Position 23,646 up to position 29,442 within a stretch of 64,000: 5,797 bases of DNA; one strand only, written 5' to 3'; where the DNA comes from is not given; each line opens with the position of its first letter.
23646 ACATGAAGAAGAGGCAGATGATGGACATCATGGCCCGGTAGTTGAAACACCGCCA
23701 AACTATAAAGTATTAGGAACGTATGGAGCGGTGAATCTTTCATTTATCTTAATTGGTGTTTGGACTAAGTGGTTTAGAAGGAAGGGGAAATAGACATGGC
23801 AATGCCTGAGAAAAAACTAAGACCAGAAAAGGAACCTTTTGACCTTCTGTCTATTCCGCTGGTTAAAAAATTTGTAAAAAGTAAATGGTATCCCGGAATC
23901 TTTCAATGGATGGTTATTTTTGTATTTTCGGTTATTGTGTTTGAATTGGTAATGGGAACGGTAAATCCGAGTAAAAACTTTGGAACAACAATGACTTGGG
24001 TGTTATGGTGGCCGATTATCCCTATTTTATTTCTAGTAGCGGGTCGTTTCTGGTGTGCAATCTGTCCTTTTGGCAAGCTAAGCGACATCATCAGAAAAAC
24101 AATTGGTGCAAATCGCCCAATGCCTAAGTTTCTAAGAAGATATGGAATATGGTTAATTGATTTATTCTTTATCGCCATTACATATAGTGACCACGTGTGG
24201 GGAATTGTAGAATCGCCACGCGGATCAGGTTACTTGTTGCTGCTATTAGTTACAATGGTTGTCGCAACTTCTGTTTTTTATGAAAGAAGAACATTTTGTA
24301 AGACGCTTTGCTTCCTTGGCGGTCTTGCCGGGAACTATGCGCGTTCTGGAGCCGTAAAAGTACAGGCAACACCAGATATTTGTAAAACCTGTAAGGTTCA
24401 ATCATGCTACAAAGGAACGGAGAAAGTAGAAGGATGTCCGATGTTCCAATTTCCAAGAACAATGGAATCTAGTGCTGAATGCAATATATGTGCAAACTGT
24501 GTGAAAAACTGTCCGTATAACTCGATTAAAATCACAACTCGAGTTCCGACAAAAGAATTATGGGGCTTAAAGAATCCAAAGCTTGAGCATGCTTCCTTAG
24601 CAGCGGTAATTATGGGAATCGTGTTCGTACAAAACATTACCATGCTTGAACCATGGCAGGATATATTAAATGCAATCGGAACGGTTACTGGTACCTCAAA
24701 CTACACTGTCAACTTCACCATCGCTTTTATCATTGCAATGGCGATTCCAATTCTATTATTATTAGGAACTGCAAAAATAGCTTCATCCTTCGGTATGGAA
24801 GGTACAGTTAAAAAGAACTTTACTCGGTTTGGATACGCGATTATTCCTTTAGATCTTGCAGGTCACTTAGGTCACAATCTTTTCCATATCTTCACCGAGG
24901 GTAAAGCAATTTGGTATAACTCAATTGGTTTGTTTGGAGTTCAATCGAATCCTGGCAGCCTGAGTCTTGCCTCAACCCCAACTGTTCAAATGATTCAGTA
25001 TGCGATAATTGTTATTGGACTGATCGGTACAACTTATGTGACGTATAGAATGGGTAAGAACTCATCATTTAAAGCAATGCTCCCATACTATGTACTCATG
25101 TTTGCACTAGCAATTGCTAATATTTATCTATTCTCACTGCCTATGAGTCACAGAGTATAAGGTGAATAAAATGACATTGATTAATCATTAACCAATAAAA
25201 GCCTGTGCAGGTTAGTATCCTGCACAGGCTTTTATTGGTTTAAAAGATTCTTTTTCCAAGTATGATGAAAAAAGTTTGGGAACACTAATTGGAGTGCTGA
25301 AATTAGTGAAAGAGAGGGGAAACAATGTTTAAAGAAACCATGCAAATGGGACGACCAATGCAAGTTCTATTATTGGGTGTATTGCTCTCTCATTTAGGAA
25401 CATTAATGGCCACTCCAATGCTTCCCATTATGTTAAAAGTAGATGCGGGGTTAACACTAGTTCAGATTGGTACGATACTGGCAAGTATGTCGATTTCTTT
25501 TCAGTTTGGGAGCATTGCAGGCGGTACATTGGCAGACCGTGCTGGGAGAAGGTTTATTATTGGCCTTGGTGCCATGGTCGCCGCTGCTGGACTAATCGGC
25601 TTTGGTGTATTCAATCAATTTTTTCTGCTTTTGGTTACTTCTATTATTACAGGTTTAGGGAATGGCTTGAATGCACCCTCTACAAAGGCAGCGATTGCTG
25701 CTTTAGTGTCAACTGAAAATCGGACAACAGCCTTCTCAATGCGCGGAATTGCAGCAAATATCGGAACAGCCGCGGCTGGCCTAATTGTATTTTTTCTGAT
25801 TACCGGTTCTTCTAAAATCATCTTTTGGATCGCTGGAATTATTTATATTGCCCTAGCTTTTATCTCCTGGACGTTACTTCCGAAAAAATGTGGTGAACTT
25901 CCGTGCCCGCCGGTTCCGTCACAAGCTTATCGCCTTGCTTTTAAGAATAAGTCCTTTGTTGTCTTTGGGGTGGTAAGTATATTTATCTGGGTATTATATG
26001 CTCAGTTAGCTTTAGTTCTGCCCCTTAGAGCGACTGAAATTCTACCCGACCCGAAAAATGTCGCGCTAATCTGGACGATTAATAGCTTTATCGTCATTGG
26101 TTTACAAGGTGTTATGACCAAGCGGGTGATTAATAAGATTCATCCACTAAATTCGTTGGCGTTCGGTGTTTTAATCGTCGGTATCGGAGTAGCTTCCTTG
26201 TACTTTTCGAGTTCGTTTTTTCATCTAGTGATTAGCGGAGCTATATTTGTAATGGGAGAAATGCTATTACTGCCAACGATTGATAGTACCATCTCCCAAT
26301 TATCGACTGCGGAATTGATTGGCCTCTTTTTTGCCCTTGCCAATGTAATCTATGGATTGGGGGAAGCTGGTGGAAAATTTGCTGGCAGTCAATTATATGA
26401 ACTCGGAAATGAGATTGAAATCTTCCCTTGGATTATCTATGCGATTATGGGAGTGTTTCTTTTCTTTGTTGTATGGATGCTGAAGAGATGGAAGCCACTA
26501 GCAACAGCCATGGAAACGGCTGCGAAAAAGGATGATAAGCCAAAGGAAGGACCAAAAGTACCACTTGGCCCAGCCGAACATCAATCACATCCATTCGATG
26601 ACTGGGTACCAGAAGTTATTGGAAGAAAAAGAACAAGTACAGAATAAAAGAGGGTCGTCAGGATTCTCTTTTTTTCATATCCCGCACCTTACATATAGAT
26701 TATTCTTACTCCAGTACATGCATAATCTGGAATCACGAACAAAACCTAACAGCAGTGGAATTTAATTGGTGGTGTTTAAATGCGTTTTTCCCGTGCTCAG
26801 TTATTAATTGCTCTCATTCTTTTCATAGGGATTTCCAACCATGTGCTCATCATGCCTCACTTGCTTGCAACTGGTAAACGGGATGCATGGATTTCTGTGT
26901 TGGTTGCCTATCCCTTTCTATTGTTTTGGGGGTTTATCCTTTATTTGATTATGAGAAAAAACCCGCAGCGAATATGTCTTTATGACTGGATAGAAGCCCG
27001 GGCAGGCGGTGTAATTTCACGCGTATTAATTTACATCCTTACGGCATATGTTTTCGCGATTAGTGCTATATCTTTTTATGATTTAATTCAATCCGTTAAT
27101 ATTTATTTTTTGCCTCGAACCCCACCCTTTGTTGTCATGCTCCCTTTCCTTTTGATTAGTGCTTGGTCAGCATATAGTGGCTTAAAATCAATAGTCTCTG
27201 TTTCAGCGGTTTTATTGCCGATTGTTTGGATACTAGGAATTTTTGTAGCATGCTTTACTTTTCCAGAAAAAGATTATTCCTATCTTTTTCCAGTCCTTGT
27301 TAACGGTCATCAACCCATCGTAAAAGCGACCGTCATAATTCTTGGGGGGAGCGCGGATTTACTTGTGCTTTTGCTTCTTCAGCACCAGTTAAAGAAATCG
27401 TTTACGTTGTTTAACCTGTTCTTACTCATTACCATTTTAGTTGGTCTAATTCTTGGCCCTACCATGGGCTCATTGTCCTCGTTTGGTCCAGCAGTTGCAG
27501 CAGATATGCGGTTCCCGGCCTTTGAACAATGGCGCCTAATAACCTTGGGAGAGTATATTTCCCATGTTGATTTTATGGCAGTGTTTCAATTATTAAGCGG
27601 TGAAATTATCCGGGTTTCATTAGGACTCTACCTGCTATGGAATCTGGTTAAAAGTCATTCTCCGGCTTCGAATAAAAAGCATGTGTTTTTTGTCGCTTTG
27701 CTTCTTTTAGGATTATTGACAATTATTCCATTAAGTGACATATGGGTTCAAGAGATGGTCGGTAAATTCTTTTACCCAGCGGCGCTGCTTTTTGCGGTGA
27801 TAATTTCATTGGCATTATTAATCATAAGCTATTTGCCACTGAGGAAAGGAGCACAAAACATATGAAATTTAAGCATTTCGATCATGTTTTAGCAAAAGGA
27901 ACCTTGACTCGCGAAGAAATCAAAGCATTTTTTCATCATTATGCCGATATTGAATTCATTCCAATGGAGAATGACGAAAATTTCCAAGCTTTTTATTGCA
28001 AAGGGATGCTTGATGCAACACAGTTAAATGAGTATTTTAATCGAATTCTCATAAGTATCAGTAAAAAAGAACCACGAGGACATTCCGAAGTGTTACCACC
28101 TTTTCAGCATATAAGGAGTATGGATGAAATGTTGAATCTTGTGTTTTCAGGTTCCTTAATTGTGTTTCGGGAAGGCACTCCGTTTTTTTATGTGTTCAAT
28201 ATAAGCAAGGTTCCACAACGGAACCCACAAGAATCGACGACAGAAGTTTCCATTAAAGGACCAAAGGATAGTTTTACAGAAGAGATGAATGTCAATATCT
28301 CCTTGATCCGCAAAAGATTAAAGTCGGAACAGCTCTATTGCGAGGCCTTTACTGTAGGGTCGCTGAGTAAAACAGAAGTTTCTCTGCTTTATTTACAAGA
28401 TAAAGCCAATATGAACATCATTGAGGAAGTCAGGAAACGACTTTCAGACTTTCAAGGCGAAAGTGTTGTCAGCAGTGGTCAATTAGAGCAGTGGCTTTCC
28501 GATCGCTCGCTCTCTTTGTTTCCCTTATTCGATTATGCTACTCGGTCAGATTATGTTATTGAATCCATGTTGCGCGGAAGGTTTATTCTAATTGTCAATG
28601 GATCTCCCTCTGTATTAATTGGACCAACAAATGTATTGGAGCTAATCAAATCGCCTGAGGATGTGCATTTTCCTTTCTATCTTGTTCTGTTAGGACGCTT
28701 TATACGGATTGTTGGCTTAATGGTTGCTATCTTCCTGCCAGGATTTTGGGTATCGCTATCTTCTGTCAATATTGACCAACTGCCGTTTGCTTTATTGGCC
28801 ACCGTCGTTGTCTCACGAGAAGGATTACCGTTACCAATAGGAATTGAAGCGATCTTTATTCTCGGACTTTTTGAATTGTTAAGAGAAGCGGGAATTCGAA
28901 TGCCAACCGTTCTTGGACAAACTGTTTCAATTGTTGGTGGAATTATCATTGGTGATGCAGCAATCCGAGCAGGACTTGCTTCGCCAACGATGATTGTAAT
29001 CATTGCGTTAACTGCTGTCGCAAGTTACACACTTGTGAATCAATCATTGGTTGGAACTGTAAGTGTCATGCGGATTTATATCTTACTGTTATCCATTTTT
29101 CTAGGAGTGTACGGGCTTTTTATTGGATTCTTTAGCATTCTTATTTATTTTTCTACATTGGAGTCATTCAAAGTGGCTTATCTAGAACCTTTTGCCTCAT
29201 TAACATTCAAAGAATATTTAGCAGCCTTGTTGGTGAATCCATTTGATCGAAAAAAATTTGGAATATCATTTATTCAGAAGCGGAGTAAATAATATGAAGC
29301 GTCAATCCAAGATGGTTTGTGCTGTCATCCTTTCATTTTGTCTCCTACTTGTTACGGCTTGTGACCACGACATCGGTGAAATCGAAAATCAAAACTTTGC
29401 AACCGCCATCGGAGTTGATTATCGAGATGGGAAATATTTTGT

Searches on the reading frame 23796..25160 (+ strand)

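Call 79: search_protein_families(library=pfam, proteins=[window:23796-25160:+], max_evalue=0.00001)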
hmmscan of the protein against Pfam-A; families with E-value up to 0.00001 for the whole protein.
window:23796-25160:+ (454 aa): 1 family
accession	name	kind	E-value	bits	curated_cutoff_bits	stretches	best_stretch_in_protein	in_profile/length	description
PF12801.12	Fer4_5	-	1.8e-10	41.1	22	1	65-109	2-47/48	4Fe-4S binding domain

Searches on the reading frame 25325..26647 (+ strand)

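Call 79: search_protein_families(library=pfam, proteins=[window:25325-26647:+], max_evalue=0.00001)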
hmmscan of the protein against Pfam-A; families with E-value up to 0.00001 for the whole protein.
window:25325-26647:+ (440 aa): 1 family
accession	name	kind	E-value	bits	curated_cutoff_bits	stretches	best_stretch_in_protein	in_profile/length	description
PF07690.21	MFS_1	-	2e-34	119.5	33.4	2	15-348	1-344/347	Major Facilitator Superfamily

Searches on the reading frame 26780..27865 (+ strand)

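Call 79: search_protein_families(library=pfam, proteins=[window:26780-27865:+], max_evalue=0.00001)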
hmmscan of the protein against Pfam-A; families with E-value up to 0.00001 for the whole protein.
window:26780-27865:+ (361 aa): 1 family
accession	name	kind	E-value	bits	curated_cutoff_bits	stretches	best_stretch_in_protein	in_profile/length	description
PF03845.19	Spore_permease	-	7.6e-23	81.3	23.4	1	9-309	7-308/321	Spore germination protein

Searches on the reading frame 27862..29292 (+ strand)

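Call 79: search_protein_families(library=pfam, proteins=[window:27862-29292:+], max_evalue=0.00001)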
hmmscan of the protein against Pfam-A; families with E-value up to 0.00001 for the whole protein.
window:27862-29292:+ (476 aa): 1 family
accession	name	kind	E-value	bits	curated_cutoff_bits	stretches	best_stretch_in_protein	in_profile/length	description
PF03323.18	GerA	-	6.7e-130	434.2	27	1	19-462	2-458/466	Bacillus/Clostridium GerA spore germination protein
